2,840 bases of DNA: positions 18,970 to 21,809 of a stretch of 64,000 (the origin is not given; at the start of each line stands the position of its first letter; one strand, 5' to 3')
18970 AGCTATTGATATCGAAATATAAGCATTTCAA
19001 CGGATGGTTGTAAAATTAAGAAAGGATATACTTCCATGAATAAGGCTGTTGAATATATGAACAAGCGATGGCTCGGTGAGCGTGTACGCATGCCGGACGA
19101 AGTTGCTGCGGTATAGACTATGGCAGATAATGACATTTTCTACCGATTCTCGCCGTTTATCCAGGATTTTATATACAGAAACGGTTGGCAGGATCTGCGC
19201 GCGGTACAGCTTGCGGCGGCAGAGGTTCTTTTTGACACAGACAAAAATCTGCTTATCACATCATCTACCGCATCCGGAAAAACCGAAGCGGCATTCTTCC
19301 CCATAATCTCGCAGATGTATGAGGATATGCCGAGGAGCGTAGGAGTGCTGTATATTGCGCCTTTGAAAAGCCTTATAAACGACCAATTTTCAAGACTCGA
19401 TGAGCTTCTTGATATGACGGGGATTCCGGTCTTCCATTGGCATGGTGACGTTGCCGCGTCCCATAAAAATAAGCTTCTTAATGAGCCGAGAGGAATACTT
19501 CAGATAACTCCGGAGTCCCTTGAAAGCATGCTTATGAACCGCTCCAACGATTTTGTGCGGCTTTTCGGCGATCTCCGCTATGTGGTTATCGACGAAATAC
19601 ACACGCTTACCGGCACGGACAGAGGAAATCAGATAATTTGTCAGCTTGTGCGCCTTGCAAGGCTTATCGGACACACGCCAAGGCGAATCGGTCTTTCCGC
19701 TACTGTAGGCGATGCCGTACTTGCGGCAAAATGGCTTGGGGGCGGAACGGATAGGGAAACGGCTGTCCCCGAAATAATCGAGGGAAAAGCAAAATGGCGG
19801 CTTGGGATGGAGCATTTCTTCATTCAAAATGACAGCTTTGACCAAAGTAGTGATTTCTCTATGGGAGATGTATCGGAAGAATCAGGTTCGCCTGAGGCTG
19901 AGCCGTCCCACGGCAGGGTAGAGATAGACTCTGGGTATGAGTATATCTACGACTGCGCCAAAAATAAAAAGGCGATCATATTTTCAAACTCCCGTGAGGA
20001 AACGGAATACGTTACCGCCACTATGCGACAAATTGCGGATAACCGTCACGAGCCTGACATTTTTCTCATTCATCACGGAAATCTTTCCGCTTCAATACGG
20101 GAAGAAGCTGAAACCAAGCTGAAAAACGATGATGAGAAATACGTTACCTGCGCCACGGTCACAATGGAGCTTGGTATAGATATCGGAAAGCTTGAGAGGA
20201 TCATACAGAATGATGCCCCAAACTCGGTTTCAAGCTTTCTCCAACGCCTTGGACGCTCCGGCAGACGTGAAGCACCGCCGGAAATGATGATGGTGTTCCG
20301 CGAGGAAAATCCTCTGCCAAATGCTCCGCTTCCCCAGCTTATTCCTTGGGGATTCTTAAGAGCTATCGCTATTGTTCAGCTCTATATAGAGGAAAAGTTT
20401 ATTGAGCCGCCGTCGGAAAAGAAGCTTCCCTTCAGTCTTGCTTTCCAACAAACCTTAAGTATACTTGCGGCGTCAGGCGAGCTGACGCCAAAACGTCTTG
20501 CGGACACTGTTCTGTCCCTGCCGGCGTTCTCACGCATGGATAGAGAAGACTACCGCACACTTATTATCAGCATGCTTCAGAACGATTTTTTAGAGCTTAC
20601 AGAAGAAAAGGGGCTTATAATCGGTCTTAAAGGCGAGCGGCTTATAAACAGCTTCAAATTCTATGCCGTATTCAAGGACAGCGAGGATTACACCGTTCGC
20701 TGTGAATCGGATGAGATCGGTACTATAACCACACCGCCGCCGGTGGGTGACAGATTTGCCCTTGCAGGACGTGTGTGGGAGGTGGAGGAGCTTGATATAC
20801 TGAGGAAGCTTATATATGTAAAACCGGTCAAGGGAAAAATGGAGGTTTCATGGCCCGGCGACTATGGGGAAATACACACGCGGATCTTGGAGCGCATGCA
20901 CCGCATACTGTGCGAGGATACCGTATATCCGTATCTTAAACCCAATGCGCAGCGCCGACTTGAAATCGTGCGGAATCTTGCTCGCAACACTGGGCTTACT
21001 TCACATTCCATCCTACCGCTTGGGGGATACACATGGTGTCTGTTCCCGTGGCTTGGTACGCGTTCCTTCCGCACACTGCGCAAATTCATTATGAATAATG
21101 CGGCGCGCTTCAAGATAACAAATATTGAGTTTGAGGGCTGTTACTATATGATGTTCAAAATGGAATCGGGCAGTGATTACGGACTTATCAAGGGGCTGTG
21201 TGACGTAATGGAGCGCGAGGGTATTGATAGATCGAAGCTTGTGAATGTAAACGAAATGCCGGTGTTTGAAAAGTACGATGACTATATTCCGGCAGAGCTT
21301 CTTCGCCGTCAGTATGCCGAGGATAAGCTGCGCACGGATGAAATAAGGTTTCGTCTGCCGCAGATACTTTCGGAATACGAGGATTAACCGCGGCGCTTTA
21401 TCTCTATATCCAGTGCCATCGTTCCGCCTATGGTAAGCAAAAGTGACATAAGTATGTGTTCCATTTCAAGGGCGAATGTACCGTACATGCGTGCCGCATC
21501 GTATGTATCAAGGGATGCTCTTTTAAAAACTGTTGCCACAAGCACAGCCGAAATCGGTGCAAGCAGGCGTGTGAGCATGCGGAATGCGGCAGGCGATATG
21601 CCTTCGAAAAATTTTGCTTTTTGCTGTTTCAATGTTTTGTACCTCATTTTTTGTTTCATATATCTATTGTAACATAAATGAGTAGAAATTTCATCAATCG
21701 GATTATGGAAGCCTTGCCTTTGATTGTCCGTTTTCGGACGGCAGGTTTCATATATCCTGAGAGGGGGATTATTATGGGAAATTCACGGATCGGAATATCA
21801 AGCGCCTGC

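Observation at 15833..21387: Three-gene TerB-N/TerB-C, DUF2791-type ATPase and Lhr-like helicase operon: a Shango-type anti-phage defence candidate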

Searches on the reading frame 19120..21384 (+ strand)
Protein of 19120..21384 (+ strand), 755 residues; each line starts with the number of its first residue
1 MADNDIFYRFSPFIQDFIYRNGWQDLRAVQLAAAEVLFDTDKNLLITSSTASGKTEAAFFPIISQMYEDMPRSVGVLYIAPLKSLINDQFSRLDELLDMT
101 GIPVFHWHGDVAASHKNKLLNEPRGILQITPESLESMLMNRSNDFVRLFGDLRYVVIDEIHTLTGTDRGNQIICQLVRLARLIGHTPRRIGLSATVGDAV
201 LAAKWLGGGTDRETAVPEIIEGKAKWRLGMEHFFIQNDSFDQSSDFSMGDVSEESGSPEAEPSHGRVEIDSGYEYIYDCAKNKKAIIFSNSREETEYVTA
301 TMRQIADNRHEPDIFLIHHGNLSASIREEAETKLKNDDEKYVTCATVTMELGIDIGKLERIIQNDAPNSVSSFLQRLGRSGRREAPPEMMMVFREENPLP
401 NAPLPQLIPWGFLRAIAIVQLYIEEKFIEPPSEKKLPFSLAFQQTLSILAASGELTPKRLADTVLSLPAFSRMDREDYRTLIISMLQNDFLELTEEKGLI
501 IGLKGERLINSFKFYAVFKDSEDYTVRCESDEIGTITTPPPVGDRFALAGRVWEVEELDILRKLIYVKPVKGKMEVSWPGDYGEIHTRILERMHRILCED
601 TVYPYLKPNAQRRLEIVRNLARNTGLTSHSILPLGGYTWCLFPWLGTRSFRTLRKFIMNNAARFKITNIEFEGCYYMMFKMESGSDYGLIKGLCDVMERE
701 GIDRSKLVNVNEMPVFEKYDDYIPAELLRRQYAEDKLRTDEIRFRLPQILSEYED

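Call 3: search_protein_families(library=pfam, proteins=[window:19120-21384:+], max_evalue=0.01)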
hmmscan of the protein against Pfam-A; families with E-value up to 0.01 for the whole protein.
window:19120-21384:+ (755 aa): 5 families
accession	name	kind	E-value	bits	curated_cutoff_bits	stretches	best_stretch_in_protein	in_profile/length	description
PF00270.35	DEAD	-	2.8e-27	95.9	26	1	28-198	2-162/167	DEAD/DEAH box helicase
PF00271.37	Helicase_C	-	9.7e-17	61.7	23.5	1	278-383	11-109/110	Helicase conserved C-terminal domain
PF04851.21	ResIII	-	9.2e-07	29.4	22.5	1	27-196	5-162/164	Type III restriction enzyme, res subunit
PF22590.2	Cas3-like_C_2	-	0.00061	20.5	27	1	285-384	5-105/106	CRISPR-associated nuclease/helicase Cas3, C-terminal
PF19306.5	WH_Lhr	-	0.001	18.9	27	0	542-574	135-165/168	Large helicase-related protein, winged helix domain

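Call 4: search_protein_families(library=padloc, proteins=[window:19120-21384:+], max_evalue=0.01)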
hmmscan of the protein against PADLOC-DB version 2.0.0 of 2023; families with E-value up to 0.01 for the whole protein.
window:19120-21384:+ (755 aa): 62 families (the best 25 are shown)
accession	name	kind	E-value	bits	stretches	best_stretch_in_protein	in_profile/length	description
PDLC03960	SngC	-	4.6e-241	800.5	1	6-742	5-713/720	-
PDLC02503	BrxHI|BrxHII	-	3e-126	420.4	1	6-668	4-621/698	BrxHI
PDLC02501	BrxHI|BrxHII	-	9.7e-75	250.3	2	6-216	3-215/925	BrxHI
PDLC02897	DpdJ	-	8.3e-28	94.7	1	41-382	114-450/1570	DpdJ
PDLC00037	DruE3|DruE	-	4.9e-24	82.2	2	325-399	1043-1116/2055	SNF2 family N-terminal domain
PDLC00036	DruE3|DruE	-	1.3e-20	70.1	2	33-198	100-287/2023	SNF2 family N-terminal domain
PDLC00035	DruE3|DruE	-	2.3e-20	70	2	331-399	1052-1119/1460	SNF2 family N-terminal domain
PDLC02896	DpdJ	-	2e-18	63.5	3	341-391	582-633/1487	DpdJ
PDLC03928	PsyrT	-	2.7e-16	57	2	282-394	241-346/689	-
PDLC01761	Cas3b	-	2.1e-15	54.5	2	13-122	208-305/705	-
PDLC01252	Cas3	-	8e-15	53.1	1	44-396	2-301/324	CAS-I; effector_G3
PDLC00192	HamB1|HamB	-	1.3e-14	50.8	1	28-211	271-449/1104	DEAD-box helicase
PDLC00013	DruE1|DruE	-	4.5e-13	46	2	30-97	96-171/1776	SNF2 family N-terminal domain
PDLC02864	DpdF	-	4.9e-13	46.7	1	283-396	235-341/610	DpdF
PDLC00015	DruE2|DruE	-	2.9e-12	43.1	2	344-386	1175-1217/1887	SNF2 family N-terminal domain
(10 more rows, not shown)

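Call 5: search_protein_families(library=ncbifam, proteins=[window:19120-21384:+], max_evalue=0.01)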
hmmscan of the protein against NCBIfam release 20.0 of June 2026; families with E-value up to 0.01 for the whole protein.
window:19120-21384:+ (755 aa): 28 families (the best 25 are shown)
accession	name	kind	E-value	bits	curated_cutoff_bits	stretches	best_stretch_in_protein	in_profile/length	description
TIGR04121.1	DEXH_lig_assoc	equivalog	4.3e-58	196.7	850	1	14-482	3-431/804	ligase-associated DNA damage response DEXH box helicase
NF010338.0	PRK13767.1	equivalog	9.7e-58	196.1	849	1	2-383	11-385/877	ATP-dependent helicase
NF007284.0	PRK09751.1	equivalog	1.7e-34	118.3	1496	2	9-309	14-319/1538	ATP-dependent helicase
TIGR03817.1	DECH_helic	hypoth_equivalog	5.5e-34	117.5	874.1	1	14-399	25-388/742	helicase/secretion neighborhood putative DEAH-box helicase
TIGR00614.1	recQ_fam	subfamily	1.2e-17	63.9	219.8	2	274-394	218-331/470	RecQ family ATP-dependent DNA helicase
NF002654.0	PRK02362.1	equivalog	1.6e-17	63.1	887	1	14-207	12-192/739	ATP-dependent DNA helicase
NF041067.1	DpdJ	equivalog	5e-16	57.6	800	2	341-391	574-625/1482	protein DpdJ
NF040935.1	helicase_Hel308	equivalog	7e-15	54.2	1200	1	14-207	15-192/704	ATP-dependent DNA helicase Hel308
NF001308.0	PRK00254.1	equivalog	1e-14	53.7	1216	1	15-207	13-190/720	ATP-dependent DNA helicase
NF002251.0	PRK01172.1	equivalog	1.4e-14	53.3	891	1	28-208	25-191/674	ATP-dependent DNA helicase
TIGR01389.1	recQ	equivalog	2.3e-14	52.8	640.2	1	280-396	222-331/591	DNA helicase RecQ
NF008394.0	PRK11192.1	equivalog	2e-11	43.4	507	1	281-382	246-340/441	ATP-dependent RNA helicase SrmB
TIGR01587.1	cas3_core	equivalog_domain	3.1e-11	43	102.45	1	44-398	2-337/358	CRISPR-associated helicase Cas3'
NF010337.0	PRK13766.1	equivalog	1.9e-10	39.6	610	2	40-165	29-146/781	Hef nuclease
NF053631.1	RNA_helic_CshA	equivalog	5.2e-10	38.8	646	2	278-383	233-331/434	degradosome RNA helicase CshA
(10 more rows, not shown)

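Call 28: search_solved_structures(query=window:19120-21384:+, max_evalue=0.00001)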
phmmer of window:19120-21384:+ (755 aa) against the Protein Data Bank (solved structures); distinct sequences matched with E-value up to 0.00001: 62 (the best 60 are shown).
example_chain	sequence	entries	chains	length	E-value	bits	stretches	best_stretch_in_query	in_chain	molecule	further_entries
6znp_A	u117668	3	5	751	4.2e-27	97.9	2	20-200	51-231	Uncharacterized ATP-dependent helicase YprA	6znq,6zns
5v9x_A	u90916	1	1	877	8.3e-26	93.7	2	40-211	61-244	ATP-dependent DNA helicase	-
7lhl_A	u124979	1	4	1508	3.7e-25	91.5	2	40-211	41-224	ATP-dependent DNA helicase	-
8alz_B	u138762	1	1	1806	1.5e-22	82.9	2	21-200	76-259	Activating signal cointegrator 1 complex subunit 3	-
7zpq_CA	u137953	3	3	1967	2.1e-20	75.8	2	30-207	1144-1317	SLH1 isoform 1 | RQC trigger complex helicase SLH1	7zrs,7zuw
6qv3_A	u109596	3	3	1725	2.1e-18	69.2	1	25-198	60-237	Pre-mRNA splicing helicase-like protein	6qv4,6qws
5m59_A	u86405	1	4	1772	2.3e-18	69.1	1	25-198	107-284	Pre-mRNA splicing helicase-like protein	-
6qdv_B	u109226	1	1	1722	5.6e-18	67.8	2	22-197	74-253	U5 small nuclear ribonucleoprotein 200 kDa helicase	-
4f92_B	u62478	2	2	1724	5.6e-18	67.8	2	22-197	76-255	U5 small nuclear ribonucleoprotein 200 kDa helicase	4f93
4f91_B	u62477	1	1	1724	5.6e-18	67.8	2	22-197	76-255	U5 small nuclear ribonucleoprotein 200 kDa helicase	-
5urj_A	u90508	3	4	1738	5.8e-18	67.7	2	22-197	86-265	U5 small nuclear ribonucleoprotein 200 kDa helicase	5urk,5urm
4kit_B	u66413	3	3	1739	5.8e-18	67.7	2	22-197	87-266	U5 small nuclear ribonucleoprotein 200 kDa helicase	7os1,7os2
6s8q_B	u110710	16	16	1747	5.9e-18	67.7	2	22-197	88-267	U5 small nuclear ribonucleoprotein 200 kDa helicase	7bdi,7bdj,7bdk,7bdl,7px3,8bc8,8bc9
6s9i_B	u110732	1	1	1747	6e-18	67.7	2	22-197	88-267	U5 small nuclear ribonucleoprotein 200 kDa helicase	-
6s8o_B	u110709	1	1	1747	1e-17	66.9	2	22-197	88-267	U5 small nuclear ribonucleoprotein 200 kDa helicase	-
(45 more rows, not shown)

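Call 38: find_homologous_proteins(query=window:19120-21384:+, max_evalue=1e-10)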
Query window:19120-21384:+ (755 aa): 8000 proteins with E <= 1e-10 among 8000 candidates; the best 120 are listed.
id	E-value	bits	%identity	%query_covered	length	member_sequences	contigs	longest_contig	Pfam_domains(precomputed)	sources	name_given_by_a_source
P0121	0.0e+0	1733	100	100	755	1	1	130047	PF00270.36,PF00271.38,PF04851.22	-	-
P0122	0.0e+0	1535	87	100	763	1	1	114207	PF00270.36,PF00271.38,PF04851.22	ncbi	-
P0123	0.0e+0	1525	87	100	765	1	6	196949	PF00270.36,PF00271.38,PF04851.22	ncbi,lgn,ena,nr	ncbi:MAG: DEAD/DEAH box helicase [Clostridia bacterium]|nr:DEAD/DEAH box helicase [Clostridia bacter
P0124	0.0e+0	1523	87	100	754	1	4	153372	PF00270.36,PF00271.38,PF04851.22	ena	-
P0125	0.0e+0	1513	87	100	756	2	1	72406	PF00270.36,PF00271.38,PF04851.22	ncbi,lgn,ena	-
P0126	0.0e+0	1507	86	100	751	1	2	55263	PF00270.36,PF00271.38,PF19306.6,PF04851.22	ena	-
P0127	0.0e+0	1505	85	100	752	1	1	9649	PF00270.36,PF00271.38,PF19306.6,PF04851.22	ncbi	-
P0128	0.0e+0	1502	87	100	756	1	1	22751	PF00270.36,PF00271.38,PF04851.22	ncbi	-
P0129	0.0e+0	1492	85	100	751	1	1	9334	PF00270.36,PF00271.38,PF04851.22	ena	-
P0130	0.0e+0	1491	85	100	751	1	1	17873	PF00270.36,PF00271.38,PF19306.6,PF04851.22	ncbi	-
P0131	0.0e+0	1491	85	100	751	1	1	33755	PF00270.36,PF00271.38,PF19306.6,PF04851.22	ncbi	-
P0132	0.0e+0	1489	85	100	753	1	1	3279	PF00270.36,PF00271.38,PF04851.22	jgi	-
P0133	0.0e+0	1488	84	100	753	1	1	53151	PF00270.36,PF00271.38,PF04851.22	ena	-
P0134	0.0e+0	1487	84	100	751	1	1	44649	PF00270.36,PF00271.38,PF19306.6,PF04851.22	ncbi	-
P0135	0.0e+0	1487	84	100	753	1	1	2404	PF00270.36,PF00271.38,PF04851.22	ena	-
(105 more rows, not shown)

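Call 55: predict_structure(alignment_id=A3)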
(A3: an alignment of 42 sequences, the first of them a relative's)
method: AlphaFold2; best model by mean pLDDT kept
length: 755 residues; sequences in the alignment: 42
mean_pLDDT: 67.2   pTM: 0.51
mean pLDDT of the five models: 67.2, 66.8, 65.9, 60.8, 56.3
residues with pLDDT >= 90: 59; 70-90: 352; 50-70: 175; < 50: 169
segments of 3 or more residues with pLDDT < 50: 49-51, 220-272, 288-291, 320-327, 346-399, 426-433, 510-522, 571-584, 715-718
pLDDT, mean of each block of 10 residues (from residue 1): 66 81 63 86 75 74 90 90 63 80 75 69 86 65 75 88 66 80 87 67 82 77 31 28 30 34 39 52 52 56 73 70 47 61 50 39 37 29 28 36 68 66 48 57 78 82 82 84 87 86 70 26 61 58 57 71 73 33 57 88 68 81 86 87 84 89 87 82 89 92 81 55 75 78 89 83
secondary structure, 60 per line:
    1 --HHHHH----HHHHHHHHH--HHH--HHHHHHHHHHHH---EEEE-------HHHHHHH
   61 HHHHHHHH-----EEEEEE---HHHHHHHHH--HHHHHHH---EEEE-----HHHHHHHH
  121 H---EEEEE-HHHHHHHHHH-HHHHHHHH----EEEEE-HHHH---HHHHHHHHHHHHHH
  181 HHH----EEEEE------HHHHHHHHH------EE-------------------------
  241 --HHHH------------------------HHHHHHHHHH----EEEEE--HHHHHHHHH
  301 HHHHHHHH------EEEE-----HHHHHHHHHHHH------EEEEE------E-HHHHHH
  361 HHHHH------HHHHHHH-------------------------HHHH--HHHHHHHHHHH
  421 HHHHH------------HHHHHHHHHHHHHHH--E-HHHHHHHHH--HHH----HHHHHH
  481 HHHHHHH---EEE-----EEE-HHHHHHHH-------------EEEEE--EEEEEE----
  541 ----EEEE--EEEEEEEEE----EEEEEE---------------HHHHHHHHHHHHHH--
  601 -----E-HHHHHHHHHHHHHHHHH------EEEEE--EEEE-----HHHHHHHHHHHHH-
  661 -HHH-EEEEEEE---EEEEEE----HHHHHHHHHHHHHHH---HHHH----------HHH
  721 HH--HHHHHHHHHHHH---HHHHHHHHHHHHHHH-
elements in order (helices of 4 or more, strands of 3 or more residues): H3-7 H12-20 H28-39 E43-46 H54-68 E74-79 H83-91 H94-100 E104-107 H113-121 E125-129 H131-140 H142-149 E154-158 H160-163 H167-183 E188-192 H199-207 H243-246 H271-280 E285-289 H292-308 E315-318 H324-335 E342-346 H355-365 H372-378 H404-407 H410-425 H438-452 H457-465 H475-487 E491-493 E499-501 H503-510 E524-528 E531-536 E545-548 E551-559 E564-569 H585-598 H608-624 E631-635 E638-641 H647-659 E666-672 E676-681 H686-700 H704-707 H718-722 H725-736 H740-754

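Call 59: fold_search(model_id=the predicted structure, library=pdb)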
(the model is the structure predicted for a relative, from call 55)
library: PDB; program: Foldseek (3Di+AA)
matches with E <= 10: 1637; with E <= 0.001: 645
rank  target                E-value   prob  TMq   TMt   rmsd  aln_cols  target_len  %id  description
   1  5v9x_A                1.1e-20  1.00  0.57  0.56  10.8       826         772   18  Structure of Mycobacterium smegmatis helicase Lhr bound to ssDNA and AMP-PNP (released 2017-12-06)
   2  6znq_B                2.4e-15  1.00  0.44  0.47  10.9       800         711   16  Crystal Structure of DUF1998 helicase MrfA bound to DNA and AMPPNP (released 2020-11-25)
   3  6znp_A                4.5e-15  1.00  0.45  0.45  15.6       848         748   17  Crystal Structure of DUF1998 helicase MrfA bound to DNA (released 2020-11-25)
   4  6znp_B                9.5e-15  1.00  0.45  0.48  13.7       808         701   16  Crystal Structure of DUF1998 helicase MrfA bound to DNA (released 2020-11-25)
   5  2zj5                  1.6e-13  1.00  0.37  0.41   9.9       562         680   20  Archaeal DNA helicase Hjm complexed with ADP in form 1 (released 2009-02-10)
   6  2zj2                  2.7e-13  1.00  0.37  0.42  10.4       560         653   20  Archaeal DNA helicase Hjm apo state in form 1 (released 2009-02-10)
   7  2zj8                  2.7e-13  1.00  0.37  0.40   9.8       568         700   20  Archaeal DNA helicase Hjm apo state in form 2 (released 2009-02-10)
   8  6qws                  1.0e-12  1.00  0.38  0.19   9.7       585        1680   15  Crystal structure of the Ski2 RNA-helicase Brr2 from Chaetomium thermophilum in the apo state (released 2020-01-15)
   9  6crm_A                1.3e-12  1.00  0.29  0.39  22.2       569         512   17  Crystal Structure of RecQ catalytic core from C. sakazakii bound to an unfolded G-quadruplex (released 2018-10-17)
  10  6zns                  2.0e-12  1.00  0.32  0.36  10.9       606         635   18  Crystal Structure of DUF1998 helicase MrfA (released 2020-11-25)
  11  9c5q_A                2.2e-12  1.00  0.37  0.36  11.1       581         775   16  Human DNA polymerase theta helicase domain in microhomology annealed state 2, dimer form (released 2024-06-26)
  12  2p6r_A                2.8e-12  1.00  0.38  0.42  18.5       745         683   17  Crystal structure of superfamily 2 helicase Hel308 in complex with unwound DNA (released 2007-06-12)
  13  2va8_A                3.4e-12  1.00  0.36  0.39   8.7       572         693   18  DNA Repair Helicase Hel308 (released 2008-01-15)
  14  9b15_A                5.5e-12  1.00  0.38  0.41   9.6       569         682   18  Superfamily 2 helicase Hel308 containing the beta-hairpin from DNA pol theta helicase-like domain (released 2025-03-19)
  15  5urm_B                5.8e-12  1.00  0.36  0.18  10.3       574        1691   16  Crystal structure of human BRR2 in complex with T-1206548 (released 2017-07-19)
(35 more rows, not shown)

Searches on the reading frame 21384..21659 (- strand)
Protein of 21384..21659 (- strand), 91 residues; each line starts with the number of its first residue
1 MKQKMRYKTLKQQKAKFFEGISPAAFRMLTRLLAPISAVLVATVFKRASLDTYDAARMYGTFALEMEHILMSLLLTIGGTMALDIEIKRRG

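Call 13: search_protein_families(library=pfam, proteins=[window:21384-21659:-], max_evalue=0.001)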
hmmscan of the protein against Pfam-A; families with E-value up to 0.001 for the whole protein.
window:21384-21659:- (91 aa): 0 families

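Call 27: search_protein_families(library=pfam, proteins=[window:21384-21659:-], max_evalue=0.01)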
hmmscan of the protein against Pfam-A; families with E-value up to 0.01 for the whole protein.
window:21384-21659:- (91 aa): 0 families

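Call 35: search_protein_families(library=padloc, proteins=[window:21384-21656:-], max_evalue=0.00001)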
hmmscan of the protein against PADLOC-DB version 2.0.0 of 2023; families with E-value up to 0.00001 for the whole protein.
window:21384-21656:- (90 aa): 0 families
